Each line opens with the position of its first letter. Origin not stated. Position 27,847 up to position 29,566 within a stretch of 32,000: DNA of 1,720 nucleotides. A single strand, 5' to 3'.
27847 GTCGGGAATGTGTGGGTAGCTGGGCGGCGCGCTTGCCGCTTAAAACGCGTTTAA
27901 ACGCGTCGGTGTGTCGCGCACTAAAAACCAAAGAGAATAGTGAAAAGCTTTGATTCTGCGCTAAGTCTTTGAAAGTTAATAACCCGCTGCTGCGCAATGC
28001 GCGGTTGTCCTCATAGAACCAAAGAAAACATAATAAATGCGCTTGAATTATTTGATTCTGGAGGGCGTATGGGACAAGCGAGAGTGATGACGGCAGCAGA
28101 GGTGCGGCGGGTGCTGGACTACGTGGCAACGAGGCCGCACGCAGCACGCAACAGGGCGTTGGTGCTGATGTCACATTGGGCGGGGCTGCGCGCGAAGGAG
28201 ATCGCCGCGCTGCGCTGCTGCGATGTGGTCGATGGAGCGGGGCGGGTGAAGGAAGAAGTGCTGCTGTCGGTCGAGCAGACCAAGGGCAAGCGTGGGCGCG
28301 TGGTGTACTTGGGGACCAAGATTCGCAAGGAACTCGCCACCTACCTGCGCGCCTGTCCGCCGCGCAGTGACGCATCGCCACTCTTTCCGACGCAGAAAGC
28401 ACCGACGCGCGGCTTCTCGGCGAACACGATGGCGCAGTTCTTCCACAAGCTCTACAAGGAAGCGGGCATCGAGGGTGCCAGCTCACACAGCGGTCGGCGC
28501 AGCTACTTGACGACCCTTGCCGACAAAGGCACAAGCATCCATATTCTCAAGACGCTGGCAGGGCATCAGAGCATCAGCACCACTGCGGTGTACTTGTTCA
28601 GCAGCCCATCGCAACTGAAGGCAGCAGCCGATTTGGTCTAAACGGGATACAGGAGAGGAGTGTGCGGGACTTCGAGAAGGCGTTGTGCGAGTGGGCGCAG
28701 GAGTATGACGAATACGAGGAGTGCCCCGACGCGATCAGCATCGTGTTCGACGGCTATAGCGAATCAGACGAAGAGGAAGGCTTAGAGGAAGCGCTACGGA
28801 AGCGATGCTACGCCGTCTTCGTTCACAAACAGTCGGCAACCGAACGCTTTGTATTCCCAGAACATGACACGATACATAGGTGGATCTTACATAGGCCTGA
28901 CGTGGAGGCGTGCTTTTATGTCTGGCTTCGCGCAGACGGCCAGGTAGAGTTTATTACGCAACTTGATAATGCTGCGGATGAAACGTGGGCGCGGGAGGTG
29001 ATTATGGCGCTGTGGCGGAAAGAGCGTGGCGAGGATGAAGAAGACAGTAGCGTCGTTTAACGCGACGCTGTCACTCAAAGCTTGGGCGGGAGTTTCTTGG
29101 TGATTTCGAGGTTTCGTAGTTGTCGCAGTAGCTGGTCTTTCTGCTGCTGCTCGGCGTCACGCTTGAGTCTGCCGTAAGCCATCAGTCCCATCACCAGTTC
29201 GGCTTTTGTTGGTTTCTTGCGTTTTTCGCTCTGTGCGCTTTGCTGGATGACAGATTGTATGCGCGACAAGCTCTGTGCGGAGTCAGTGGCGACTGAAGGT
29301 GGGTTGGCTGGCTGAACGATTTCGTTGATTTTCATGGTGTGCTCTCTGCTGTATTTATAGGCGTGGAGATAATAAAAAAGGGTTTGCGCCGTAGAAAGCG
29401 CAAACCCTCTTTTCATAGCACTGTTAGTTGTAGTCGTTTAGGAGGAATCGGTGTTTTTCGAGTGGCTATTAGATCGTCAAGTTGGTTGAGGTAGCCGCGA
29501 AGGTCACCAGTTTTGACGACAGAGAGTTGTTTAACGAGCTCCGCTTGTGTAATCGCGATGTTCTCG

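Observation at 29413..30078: Orphan gp44/RFC-like AAA+ ATPase with His replacing the Walker B Asp and no collar domain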

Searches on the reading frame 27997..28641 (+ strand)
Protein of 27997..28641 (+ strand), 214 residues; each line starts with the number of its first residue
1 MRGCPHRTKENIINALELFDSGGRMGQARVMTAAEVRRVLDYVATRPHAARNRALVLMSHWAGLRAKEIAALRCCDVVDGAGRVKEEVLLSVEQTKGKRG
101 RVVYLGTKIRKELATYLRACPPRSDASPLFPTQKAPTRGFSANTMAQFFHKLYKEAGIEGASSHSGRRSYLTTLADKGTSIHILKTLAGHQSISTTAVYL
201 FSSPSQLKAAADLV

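Call 4: search_protein_families(library=pfam, proteins=[window:27997-28641:+], max_evalue=1)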
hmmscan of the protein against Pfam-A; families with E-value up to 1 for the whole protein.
window:27997-28641:+ (214 aa): 1 family
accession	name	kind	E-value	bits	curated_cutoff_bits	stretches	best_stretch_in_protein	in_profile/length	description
PF00589.27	Phage_integrase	-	4e-24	85.8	27.1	1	30-201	2-167/172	Phage integrase family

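Call 80: search_solved_structures(query=window:27997-28641:+, max_evalue=0.001, show_alignments=1)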
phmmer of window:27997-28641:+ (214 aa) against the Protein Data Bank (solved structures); distinct sequences matched with E-value up to 0.001: 5.
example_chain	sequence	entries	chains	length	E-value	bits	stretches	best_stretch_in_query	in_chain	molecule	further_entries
4a8e_A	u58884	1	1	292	8.9e-15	58.4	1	30-211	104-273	PROBABLE TYROSINE RECOMBINASE XERC-LIKE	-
5hxy_A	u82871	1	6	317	2e-09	40.9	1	49-208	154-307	Tyrosine recombinase XerA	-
1a0p_A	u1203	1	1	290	1.5e-08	38.1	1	31-207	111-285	SITE-SPECIFIC RECOMBINASE XERD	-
5dcf_A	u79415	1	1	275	1.6e-08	38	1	31-207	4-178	Tyrosine recombinase XerD,DNA translocase FtsK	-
9i5v_14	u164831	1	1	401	0.00027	24.1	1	48-208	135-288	Ribosome-associated translation inhibitor RaiA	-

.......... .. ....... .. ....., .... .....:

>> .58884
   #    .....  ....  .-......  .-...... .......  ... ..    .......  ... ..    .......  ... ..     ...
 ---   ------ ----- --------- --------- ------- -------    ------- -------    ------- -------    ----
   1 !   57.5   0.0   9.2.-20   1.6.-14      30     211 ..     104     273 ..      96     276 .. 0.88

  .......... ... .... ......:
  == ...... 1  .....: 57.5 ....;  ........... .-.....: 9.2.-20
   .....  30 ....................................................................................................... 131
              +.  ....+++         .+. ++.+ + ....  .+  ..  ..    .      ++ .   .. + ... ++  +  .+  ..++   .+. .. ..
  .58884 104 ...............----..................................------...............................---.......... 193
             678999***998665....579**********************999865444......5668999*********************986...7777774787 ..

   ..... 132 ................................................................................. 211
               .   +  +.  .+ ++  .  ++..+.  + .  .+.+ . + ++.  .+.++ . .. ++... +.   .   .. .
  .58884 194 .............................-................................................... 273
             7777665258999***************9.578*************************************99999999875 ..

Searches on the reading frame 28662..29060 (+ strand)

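Call 4: search_protein_families(library=pfam, proteins=[window:28662-29060:+], max_evalue=1)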
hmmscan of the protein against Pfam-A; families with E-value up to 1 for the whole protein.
window:28662-29060:+ (132 aa): 2 families
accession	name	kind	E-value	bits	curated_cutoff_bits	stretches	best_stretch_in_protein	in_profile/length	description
PF05991.17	NYN_YacP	-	0.029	14.8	24.6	1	6-56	29-75/166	YacP-like NYN domain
PF00745.25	GlutR_dimer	-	0.22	12.3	22.9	1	85-127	13-56/99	Glutamyl-tRNAGlu reductase, dimerisation domain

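Call 5: search_protein_families(library=phrogs, proteins=[window:28662-29060:+], max_evalue=0.1)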
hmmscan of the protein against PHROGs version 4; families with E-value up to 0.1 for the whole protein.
window:28662-29060:+ (132 aa): 1 family
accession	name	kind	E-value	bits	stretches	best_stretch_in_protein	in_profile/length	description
phrog_15119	-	unknown function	0.035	14.9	1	2-53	23-74/176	-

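Call 6: search_protein_families(library=ncbifam, proteins=[window:28662-29060:+], max_evalue=0.1)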
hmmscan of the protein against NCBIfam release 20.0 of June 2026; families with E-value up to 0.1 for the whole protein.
window:28662-29060:+ (132 aa): 0 families

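Call 7: search_protein_families(library=padloc, proteins=[window:28662-29060:+], max_evalue=0.1)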
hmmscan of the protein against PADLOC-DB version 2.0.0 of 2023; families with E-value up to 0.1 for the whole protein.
window:28662-29060:+ (132 aa): 1 family
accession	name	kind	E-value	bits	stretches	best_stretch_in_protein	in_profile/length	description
PDLC02436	pAgo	-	0.05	10.4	1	3-67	263-328/460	-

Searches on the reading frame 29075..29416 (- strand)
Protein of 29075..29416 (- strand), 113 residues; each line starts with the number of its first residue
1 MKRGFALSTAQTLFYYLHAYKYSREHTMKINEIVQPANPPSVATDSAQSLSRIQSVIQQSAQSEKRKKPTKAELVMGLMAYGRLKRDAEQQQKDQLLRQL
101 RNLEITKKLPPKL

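Call 4: search_protein_families(library=pfam, proteins=[window:29075-29416:-], max_evalue=1)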
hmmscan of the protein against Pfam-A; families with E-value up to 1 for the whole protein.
window:29075-29416:- (113 aa): 0 families

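Call 5: search_protein_families(library=phrogs, proteins=[window:29075-29416:-], max_evalue=0.1)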
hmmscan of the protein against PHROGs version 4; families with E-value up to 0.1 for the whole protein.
window:29075-29416:- (113 aa): 2 families
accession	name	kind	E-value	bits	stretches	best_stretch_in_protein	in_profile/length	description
phrog_3213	-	DNA, RNA and nucleotide metabolism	0.065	12.9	1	5-103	5-105/509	DnaB-like replicative helicase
phrog_24139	-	unknown function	0.086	13.9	0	79-105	8-36/67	-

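Call 6: search_protein_families(library=ncbifam, proteins=[window:29075-29416:-], max_evalue=0.1)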
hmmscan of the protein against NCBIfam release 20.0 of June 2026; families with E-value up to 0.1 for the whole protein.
window:29075-29416:- (113 aa): 2 families
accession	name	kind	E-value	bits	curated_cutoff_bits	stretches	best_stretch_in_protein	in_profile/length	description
NF006755.0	PRK09275.1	equivalog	0.014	13.8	321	1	24-60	240-275/530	bifunctional aspartate transaminase/aspartate 4-decarboxylase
TIGR03801.1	asp_4_decarbox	equivalog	0.015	13.7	435.1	1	23-60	236-272/521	aspartate 4-decarboxylase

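Call 7: search_protein_families(library=padloc, proteins=[window:29075-29416:-], max_evalue=0.1)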
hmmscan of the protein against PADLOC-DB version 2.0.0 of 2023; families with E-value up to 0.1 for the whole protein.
window:29075-29416:- (113 aa): 1 family
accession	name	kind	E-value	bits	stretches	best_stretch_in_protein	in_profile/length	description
PDLC01009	typeIV_Cas6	-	0.023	12.3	1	57-100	98-141/232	Cas_effector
